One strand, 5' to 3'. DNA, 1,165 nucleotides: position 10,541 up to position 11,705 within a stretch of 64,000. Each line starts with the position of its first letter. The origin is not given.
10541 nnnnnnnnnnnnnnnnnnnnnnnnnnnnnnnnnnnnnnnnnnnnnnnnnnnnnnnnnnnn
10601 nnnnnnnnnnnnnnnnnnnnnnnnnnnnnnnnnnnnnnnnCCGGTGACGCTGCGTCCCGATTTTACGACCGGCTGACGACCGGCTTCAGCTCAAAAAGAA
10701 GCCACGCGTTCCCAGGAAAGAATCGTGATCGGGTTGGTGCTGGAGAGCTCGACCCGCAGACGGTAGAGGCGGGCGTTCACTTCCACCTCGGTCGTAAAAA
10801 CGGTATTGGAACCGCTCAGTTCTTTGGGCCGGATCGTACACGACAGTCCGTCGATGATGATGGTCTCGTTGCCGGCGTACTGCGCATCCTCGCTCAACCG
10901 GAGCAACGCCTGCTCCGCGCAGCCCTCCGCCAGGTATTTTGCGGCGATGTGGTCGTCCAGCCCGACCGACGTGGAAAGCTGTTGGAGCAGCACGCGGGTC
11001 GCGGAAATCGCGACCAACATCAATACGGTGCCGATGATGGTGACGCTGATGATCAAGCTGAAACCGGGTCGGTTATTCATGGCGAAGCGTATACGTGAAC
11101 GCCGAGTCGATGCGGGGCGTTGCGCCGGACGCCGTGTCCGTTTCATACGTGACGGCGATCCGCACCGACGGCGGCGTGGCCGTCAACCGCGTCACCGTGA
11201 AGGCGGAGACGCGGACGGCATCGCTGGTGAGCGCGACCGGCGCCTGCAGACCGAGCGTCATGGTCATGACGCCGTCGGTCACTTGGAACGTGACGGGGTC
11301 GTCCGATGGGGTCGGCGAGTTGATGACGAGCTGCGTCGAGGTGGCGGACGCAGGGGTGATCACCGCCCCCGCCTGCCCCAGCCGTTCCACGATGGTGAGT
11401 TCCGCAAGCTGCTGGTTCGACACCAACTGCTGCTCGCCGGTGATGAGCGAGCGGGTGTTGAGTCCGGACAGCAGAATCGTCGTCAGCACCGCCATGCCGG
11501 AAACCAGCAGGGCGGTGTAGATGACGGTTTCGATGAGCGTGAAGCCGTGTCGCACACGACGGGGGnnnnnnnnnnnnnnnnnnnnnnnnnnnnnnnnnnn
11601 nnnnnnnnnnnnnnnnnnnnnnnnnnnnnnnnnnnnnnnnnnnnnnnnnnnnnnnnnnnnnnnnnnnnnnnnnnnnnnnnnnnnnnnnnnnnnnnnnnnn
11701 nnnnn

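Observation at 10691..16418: Secretin-less type IV pilus module with a pilin fused to an LVIVD beta-propeller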

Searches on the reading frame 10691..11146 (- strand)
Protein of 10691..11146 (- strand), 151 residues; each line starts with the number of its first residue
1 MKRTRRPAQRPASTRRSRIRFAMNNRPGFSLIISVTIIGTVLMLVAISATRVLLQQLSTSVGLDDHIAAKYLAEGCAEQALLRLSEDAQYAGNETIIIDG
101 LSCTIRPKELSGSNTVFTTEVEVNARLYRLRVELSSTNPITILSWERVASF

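Call 4: search_protein_families(library=pfam, proteins=[window:10691-11146:-], max_evalue=0.1)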
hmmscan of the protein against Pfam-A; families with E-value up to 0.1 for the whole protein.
window:10691-11146:- (151 aa): 1 family
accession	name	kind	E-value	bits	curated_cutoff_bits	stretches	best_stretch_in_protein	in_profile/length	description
PF14341.11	PilX_N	-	0.0003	21.2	25.5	1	28-75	2-48/51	PilX N-terminal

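Call 33: search_protein_families(library=ncbifam, proteins=[window:10691-11146:-], max_evalue=0.01)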
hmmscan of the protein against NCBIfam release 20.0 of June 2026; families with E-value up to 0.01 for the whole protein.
window:10691-11146:- (151 aa): 0 families

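Call 61: search_solved_structures(query=A3, max_evalue=10)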
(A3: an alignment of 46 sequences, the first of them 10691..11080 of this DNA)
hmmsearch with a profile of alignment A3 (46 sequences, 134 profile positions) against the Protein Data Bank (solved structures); distinct sequences matched with E-value up to 10: 6.
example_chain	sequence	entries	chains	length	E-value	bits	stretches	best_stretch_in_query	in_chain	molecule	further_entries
5lsp_A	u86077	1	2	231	0.61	13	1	67-130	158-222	Hepatocyte growth factor receptor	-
9egp_A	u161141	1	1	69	0.65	12.9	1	5-45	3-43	Geopilin domain 1 protein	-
9n2x_A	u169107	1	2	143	0.93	12.5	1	73-133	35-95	LM1841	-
7tgg_A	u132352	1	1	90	1.6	11.7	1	5-40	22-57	Geopilin domain 1 protein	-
9laa_A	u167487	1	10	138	1.8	11.5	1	1-62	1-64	Type IV pilin protein PilA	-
6b87_A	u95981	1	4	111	3.7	10.5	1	17-50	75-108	TMHC2_E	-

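Call 80: find_homologous_proteins(query=window:10691-11080:-, max_evalue=0.001)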
Query window:10691-11080:- (129 aa): 16 proteins with E <= 0.001 among 30 candidates.
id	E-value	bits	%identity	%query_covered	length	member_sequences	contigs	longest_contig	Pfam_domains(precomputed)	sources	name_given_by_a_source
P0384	1.6e-74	265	100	100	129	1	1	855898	-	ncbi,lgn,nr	ncbi:hypothetical protein EPO33_01695 [Patescibacteria group bacterium]|nr:MAG: hypothetical protein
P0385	1.1e-65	237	88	100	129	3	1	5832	PF14341.12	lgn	-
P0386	2.0e-44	168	64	98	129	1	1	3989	-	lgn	-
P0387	1.5e-37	146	60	100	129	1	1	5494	-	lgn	-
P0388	1.8e-32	130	52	100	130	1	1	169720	-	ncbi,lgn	-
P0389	1.1e-29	121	50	100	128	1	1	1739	-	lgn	-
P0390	8.7e-28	115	51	99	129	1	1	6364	-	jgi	jgi:type II secretory pathway pseudopilin PulG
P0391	1.2e-27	114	50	100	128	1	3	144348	-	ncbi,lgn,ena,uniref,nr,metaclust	ncbi:hypothetical protein A2856_04265 [Candidatus Uhrbacteria bacterium RIFCSPHIGHO2_01_FULL_63_20]|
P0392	2.0e-22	97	48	99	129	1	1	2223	-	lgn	-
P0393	9.3e-21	92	48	99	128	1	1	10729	-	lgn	-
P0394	2.5e-20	91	41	99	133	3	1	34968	-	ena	-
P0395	1.3e-19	88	38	98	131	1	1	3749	-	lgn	-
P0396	1.6e-19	88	42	100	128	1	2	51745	-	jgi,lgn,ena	-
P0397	6.1e-19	86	36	98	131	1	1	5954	-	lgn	-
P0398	4.3e-18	83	35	98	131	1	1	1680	-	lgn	-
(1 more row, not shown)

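Call 85: predict_structure(alignment_id=A6)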
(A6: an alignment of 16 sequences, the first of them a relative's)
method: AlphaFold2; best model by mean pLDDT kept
length: 129 residues; sequences in the alignment: 16
mean_pLDDT: 83.1   pTM: 0.61
mean pLDDT of the five models: 83.1, 82.1, 82.1, 81.2, 79.7
residues with pLDDT >= 90: 58; 70-90: 47; 50-70: 23; < 50: 1
segments of 3 or more residues with pLDDT < 50: none
pLDDT, mean of each block of 10 residues (from residue 1): 59 80 72 59 83 93 91 91 91 92 89 91 88
secondary structure, 60 per line:
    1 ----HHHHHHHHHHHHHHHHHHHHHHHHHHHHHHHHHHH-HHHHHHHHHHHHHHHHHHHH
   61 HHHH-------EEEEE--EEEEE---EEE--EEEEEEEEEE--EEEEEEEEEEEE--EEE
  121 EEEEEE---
elements in order: H5-39 H41-64 E72-76 E79-83 E87-89 E92-101 E104-115 E118-126

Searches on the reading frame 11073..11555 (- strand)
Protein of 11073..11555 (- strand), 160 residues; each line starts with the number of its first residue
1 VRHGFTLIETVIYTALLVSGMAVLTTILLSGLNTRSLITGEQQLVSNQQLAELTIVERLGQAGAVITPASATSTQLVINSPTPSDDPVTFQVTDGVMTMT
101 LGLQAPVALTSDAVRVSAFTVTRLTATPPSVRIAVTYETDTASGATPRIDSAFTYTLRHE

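Call 4: search_protein_families(library=pfam, proteins=[window:11073-11555:-], max_evalue=0.1)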
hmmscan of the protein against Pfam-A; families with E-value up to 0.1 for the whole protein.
window:11073-11555:- (160 aa): 1 family
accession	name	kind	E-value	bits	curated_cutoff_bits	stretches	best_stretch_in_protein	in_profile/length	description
PF07963.17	N_methyl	-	0.0053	16.7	21.2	1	2-24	4-26/27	Prokaryotic N-terminal methylation motif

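Call 33: search_protein_families(library=ncbifam, proteins=[window:11073-11555:-], max_evalue=0.01)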
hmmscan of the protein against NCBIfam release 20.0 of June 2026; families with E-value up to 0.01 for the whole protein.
window:11073-11555:- (160 aa): 1 family
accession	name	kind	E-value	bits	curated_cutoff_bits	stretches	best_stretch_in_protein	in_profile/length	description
TIGR01707.1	gspI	equivalog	0.0053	17.2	44.35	1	4-75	1-65/101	type II secretion system minor pseudopilin GspI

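Call 62: search_solved_structures(query=A4, max_evalue=10)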
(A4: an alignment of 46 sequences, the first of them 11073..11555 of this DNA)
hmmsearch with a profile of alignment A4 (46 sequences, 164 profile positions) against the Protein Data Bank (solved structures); distinct sequences matched with E-value up to 10: 19.
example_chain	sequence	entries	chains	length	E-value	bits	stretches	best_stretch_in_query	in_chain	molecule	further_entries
9egp_A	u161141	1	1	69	0.00017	24.8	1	4-53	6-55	Geopilin domain 1 protein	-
9laa_A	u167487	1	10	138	0.00043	23.5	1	1-43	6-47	Type IV pilin protein PilA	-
7tgg_A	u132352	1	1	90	0.00047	23.3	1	4-31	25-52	Geopilin domain 1 protein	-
5g23_A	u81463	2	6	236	0.0075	19.4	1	5-57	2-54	TYPE-IV LIKE PILIN TTHA1219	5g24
8pfb_G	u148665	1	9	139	0.052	16.7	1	9-51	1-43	Type IV pilin PilE1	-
8uhf_A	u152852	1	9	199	0.069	16.3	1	10-58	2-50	Toxin co-regulated pilin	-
9lab_B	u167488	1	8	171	0.12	15.5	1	1-28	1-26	MSHA major pilin subunit MshA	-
8tum_e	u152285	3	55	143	0.15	15.2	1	9-84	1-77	Type IV major pilin protein PilA | Pilin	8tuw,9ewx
1oqw_A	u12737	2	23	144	0.2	14.8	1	9-59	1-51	Fimbrial protein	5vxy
3sok_A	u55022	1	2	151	0.24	14.5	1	9-41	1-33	Fimbrial protein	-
2m7g_A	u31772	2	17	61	0.25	14.5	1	9-33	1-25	Geopilin domain 1 protein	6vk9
1ay2_A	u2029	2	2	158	0.26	14.4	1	9-55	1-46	TYPE 4 PILIN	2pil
8p3b_A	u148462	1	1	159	0.27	14.4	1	9-55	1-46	Fimbrial protein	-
5kua_A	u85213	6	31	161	0.38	13.9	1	9-55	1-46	pilin | Neisseria meningitidis PilE variant SB-GATDH | Neisseria meningitidis PilE, SB-DATDH variant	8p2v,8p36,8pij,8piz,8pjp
2hi2_A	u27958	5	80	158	0.44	13.7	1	9-55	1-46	Fimbrial protein | PilA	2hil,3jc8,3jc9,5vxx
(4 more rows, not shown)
